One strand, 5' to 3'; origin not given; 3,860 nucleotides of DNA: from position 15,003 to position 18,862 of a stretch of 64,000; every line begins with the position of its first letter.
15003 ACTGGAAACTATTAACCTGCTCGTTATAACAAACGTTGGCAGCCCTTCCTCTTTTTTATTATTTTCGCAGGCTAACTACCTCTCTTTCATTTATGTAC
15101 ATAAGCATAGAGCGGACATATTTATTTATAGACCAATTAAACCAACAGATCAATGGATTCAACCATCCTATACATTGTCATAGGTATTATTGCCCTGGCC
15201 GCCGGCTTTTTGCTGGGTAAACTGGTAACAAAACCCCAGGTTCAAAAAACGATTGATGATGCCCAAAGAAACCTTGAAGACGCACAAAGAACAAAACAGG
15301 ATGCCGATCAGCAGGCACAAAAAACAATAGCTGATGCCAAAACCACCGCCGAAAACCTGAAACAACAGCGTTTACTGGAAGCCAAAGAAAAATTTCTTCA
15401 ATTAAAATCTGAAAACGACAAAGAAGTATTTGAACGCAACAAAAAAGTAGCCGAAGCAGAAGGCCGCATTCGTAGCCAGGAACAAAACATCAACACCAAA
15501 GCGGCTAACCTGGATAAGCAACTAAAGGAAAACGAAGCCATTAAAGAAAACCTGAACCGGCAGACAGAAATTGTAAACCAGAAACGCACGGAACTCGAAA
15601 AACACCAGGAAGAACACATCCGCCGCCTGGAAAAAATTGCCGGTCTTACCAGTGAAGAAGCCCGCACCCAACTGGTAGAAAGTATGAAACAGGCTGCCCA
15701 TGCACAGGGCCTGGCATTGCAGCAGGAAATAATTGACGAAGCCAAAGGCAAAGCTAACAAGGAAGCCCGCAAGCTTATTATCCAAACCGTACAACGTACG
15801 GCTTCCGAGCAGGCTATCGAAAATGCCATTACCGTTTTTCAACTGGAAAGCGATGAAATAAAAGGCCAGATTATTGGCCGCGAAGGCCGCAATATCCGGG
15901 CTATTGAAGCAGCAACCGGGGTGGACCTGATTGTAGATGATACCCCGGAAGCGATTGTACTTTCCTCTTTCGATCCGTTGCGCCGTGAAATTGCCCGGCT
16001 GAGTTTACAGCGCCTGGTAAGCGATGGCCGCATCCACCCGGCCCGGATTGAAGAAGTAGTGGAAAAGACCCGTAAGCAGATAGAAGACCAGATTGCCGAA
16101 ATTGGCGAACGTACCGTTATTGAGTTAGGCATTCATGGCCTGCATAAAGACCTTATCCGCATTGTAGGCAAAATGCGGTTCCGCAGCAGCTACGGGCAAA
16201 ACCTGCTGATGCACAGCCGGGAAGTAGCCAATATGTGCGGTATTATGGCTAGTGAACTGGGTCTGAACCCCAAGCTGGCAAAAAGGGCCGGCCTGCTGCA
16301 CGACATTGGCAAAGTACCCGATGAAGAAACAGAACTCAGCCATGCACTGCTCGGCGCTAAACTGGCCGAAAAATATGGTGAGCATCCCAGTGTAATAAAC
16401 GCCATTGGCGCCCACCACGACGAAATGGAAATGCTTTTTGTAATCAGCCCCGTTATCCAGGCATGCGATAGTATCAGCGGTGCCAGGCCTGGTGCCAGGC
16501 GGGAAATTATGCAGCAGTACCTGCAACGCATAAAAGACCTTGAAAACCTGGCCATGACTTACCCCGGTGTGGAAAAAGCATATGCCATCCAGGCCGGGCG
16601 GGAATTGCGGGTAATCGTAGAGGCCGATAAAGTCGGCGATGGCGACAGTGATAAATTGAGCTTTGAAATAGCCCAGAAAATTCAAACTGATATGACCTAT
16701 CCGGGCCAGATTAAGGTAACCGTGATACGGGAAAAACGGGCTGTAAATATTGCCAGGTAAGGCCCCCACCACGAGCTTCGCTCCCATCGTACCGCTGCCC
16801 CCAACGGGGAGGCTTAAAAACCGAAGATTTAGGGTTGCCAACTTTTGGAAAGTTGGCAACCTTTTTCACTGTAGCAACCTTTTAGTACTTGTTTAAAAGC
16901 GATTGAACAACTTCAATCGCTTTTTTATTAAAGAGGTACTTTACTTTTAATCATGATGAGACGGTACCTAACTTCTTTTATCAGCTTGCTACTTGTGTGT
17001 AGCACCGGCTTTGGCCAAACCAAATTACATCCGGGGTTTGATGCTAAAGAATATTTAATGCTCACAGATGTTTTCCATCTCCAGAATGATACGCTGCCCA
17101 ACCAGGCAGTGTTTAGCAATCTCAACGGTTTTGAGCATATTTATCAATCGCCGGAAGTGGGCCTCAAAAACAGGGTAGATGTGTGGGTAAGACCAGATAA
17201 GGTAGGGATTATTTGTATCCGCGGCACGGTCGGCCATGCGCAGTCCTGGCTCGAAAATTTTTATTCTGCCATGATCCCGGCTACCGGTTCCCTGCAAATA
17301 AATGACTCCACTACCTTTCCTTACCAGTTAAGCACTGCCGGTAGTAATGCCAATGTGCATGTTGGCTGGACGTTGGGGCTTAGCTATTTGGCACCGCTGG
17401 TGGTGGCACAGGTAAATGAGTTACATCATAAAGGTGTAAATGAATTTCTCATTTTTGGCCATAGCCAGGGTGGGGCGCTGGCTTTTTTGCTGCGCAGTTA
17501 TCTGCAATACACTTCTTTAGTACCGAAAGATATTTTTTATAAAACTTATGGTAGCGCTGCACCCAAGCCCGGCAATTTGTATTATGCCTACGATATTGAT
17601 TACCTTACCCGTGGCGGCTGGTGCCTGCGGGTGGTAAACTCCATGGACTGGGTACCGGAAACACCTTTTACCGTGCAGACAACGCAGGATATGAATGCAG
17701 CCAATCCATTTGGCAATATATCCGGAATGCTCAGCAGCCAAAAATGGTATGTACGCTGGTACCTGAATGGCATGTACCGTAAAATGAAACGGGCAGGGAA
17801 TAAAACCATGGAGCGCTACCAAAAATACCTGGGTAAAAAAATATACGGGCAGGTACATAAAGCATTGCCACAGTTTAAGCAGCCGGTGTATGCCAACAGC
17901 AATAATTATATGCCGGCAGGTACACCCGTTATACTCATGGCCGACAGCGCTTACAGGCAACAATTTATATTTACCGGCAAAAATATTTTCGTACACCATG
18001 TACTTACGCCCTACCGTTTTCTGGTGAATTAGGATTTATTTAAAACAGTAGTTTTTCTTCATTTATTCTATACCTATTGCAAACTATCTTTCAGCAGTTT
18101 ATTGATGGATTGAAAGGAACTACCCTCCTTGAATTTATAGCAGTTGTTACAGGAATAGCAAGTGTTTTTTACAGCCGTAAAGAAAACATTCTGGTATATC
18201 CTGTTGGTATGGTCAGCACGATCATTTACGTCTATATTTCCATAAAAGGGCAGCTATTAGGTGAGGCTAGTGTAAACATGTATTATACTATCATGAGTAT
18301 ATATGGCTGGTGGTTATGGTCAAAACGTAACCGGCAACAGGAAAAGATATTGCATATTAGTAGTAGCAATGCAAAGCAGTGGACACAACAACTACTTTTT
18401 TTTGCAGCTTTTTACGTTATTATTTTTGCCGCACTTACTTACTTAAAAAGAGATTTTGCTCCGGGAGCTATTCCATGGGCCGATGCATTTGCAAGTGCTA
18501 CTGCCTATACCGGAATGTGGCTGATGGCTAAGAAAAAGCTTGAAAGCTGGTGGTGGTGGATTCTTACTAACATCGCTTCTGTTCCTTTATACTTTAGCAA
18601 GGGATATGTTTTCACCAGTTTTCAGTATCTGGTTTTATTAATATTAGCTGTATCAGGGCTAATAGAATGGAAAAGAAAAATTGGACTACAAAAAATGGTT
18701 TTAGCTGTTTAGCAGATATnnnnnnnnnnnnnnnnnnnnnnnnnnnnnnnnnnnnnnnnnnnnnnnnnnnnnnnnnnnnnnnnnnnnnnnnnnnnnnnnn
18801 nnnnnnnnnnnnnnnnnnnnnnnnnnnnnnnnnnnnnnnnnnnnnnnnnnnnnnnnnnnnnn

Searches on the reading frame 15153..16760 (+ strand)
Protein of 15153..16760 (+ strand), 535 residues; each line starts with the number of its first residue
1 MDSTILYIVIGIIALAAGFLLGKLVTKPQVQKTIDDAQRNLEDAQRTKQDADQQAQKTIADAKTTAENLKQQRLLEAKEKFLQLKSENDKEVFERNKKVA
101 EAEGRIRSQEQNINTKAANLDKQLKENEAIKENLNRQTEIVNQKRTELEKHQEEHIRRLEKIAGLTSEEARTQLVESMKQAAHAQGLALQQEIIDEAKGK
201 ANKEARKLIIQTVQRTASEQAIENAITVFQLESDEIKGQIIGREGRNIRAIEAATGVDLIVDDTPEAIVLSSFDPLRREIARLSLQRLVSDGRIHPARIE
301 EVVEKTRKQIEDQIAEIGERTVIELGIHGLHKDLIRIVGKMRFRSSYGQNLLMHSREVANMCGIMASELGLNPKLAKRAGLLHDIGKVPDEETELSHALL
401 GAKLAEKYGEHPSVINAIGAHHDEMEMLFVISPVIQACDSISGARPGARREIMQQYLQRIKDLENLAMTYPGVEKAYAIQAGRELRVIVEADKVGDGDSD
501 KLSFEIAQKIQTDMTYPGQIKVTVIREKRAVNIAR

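Call 60: search_protein_families(library=pfam, proteins=[window:15153-16760:+], max_evalue=0.001)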
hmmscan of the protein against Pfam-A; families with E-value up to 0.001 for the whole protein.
window:15153-16760:+ (535 aa): 4 families
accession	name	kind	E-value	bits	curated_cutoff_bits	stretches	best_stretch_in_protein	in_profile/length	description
PF12072.13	RNase_Y_N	-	4.6e-30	105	32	1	7-219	2-200/201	RNase Y N-terminal region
PF01966.28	HD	-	1.1e-17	64.8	22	1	353-442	3-93/116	HD domain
PF00013.35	KH_1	-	6.6e-06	26.2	21.5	1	237-282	11-61/66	KH domain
PF08668.18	HDOD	-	1.7e-05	24.8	22.9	0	349-388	93-133/196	HDOD domain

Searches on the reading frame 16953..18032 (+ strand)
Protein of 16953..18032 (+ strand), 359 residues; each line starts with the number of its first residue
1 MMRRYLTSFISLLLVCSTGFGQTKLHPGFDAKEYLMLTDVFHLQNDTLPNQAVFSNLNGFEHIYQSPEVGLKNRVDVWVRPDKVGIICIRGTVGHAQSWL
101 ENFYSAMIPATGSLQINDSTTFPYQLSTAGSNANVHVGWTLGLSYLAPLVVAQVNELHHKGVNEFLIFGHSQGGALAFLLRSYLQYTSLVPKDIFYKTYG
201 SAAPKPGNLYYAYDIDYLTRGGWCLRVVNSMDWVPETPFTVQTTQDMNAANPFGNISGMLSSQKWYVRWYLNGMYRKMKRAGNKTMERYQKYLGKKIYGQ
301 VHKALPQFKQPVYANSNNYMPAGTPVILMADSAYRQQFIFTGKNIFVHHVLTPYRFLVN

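Call 60: search_protein_families(library=pfam, proteins=[window:16953-18032:+], max_evalue=0.001)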
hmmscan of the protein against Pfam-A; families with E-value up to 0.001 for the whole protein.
window:16953-18032:+ (359 aa): 1 family
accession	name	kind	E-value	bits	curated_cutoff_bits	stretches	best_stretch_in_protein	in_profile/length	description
PF01764.32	Lipase_3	-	1.8e-13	51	22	1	87-240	2-138/140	Lipase (class 3)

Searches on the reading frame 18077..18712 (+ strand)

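Call 60: search_protein_families(library=pfam, proteins=[window:18077-18712:+], max_evalue=0.001)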
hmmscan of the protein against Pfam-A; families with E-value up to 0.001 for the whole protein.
window:18077-18712:+ (211 aa): 2 families
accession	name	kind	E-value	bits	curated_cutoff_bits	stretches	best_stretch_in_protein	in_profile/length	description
PF04973.17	NMN_transporter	-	1.3e-51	175.4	27.3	1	17-200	2-175/175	Nicotinamide mononucleotide transporter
PF13194.11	DUF4010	-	0.00059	20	30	1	49-140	71-162/210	Domain of unknown function (DUF4010)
